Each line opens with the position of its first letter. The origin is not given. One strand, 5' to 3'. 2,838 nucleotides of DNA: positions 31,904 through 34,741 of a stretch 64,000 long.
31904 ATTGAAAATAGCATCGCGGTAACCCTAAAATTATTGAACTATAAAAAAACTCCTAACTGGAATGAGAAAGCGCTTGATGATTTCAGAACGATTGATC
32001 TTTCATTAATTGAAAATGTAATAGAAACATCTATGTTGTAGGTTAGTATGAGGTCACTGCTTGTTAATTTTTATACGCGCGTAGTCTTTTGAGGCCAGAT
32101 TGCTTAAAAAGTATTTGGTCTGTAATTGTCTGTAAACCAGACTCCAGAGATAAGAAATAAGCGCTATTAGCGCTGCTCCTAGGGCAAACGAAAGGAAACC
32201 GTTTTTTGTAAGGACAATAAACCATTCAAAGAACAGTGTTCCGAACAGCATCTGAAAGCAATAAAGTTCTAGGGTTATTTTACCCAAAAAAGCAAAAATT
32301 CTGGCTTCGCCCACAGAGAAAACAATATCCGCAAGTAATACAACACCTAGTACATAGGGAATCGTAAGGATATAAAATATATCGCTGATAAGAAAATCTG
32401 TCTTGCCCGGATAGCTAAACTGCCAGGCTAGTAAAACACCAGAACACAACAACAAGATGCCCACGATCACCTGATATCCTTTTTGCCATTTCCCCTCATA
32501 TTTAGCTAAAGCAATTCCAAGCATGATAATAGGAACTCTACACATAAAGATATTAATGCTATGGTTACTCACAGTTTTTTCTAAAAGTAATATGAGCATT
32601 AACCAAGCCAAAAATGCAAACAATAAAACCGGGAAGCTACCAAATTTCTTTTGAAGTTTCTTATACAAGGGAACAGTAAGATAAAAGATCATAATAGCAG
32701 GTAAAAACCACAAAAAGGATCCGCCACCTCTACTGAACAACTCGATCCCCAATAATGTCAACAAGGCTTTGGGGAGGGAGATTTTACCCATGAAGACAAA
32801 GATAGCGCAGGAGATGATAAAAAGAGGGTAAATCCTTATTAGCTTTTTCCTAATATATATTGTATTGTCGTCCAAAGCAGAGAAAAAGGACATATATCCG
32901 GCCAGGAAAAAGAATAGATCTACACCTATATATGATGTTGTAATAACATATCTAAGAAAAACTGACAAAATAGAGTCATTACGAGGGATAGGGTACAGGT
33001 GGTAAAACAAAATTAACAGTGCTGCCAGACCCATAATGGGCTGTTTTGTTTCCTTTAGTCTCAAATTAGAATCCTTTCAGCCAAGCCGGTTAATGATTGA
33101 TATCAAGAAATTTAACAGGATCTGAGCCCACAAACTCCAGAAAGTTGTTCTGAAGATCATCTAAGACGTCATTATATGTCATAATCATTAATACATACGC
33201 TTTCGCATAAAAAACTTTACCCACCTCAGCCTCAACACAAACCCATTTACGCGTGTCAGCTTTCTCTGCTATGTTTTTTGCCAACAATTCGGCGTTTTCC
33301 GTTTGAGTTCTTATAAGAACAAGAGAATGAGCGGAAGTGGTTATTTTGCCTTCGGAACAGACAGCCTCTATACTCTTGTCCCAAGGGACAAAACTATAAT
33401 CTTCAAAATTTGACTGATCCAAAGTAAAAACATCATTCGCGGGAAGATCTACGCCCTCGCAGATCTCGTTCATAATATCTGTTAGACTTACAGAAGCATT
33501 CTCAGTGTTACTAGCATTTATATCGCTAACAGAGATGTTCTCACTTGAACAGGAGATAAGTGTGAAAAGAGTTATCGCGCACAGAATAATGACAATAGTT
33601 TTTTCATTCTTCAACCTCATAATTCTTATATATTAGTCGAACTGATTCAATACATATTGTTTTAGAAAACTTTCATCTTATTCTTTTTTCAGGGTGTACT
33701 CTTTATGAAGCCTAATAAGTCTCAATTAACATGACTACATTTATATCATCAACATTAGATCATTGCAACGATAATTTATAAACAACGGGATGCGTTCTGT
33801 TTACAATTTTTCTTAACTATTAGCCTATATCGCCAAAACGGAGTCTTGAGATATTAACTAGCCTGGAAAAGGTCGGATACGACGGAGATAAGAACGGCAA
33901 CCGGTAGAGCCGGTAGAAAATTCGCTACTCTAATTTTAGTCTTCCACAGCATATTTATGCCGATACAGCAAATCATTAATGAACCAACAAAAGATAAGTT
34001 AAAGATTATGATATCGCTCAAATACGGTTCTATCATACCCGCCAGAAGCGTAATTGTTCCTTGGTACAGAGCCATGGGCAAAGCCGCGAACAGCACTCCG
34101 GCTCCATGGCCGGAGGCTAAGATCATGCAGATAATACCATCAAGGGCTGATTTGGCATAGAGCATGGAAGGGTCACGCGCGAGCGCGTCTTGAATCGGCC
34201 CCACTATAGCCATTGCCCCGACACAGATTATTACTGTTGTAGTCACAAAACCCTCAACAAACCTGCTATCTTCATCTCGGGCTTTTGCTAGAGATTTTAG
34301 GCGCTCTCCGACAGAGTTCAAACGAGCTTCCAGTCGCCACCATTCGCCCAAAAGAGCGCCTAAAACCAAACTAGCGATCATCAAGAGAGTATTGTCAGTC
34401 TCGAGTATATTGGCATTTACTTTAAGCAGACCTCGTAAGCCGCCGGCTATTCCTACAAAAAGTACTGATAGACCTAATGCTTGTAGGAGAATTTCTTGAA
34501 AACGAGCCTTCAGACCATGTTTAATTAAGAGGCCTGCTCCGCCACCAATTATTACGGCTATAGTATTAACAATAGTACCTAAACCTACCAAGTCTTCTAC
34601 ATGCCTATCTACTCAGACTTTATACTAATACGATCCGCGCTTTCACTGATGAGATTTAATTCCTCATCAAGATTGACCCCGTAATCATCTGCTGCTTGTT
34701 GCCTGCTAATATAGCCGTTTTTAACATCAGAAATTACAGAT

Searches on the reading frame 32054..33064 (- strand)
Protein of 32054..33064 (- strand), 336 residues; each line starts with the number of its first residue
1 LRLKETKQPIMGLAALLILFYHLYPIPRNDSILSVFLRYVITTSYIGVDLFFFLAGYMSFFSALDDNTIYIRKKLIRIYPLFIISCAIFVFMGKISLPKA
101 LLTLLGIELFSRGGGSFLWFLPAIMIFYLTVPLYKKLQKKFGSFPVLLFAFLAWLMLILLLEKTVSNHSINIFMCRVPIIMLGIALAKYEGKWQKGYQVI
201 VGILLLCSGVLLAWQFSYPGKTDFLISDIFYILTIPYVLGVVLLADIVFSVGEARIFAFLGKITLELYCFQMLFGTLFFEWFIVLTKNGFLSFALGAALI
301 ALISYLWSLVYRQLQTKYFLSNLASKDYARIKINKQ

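Call 59: search_protein_families(library=pfam, proteins=[window:32054-33064:-], max_evalue=0.00001)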
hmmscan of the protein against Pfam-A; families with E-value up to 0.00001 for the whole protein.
window:32054-33064:- (336 aa): 1 family
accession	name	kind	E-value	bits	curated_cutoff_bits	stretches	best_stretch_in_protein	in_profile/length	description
PF01757.29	Acyl_transf_3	-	2.4e-22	79.9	31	1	12-306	9-323/326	Acyltransferase domain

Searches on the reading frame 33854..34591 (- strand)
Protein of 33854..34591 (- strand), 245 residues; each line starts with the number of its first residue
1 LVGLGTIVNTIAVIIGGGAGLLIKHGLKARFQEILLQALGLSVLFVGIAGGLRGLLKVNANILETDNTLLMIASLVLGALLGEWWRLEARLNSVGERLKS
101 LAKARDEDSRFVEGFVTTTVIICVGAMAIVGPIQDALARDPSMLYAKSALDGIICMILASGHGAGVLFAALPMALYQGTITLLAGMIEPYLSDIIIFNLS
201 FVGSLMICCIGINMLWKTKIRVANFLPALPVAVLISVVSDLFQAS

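Call 59: search_protein_families(library=pfam, proteins=[window:33854-34591:-], max_evalue=0.00001)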
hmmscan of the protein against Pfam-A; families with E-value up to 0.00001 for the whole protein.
window:33854-34591:- (245 aa): 1 family
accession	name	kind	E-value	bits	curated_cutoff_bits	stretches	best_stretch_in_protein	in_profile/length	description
PF04474.17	DUF554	-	3.5e-73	246.1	25.1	1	4-236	1-219/220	Protein of unknown function (DUF554)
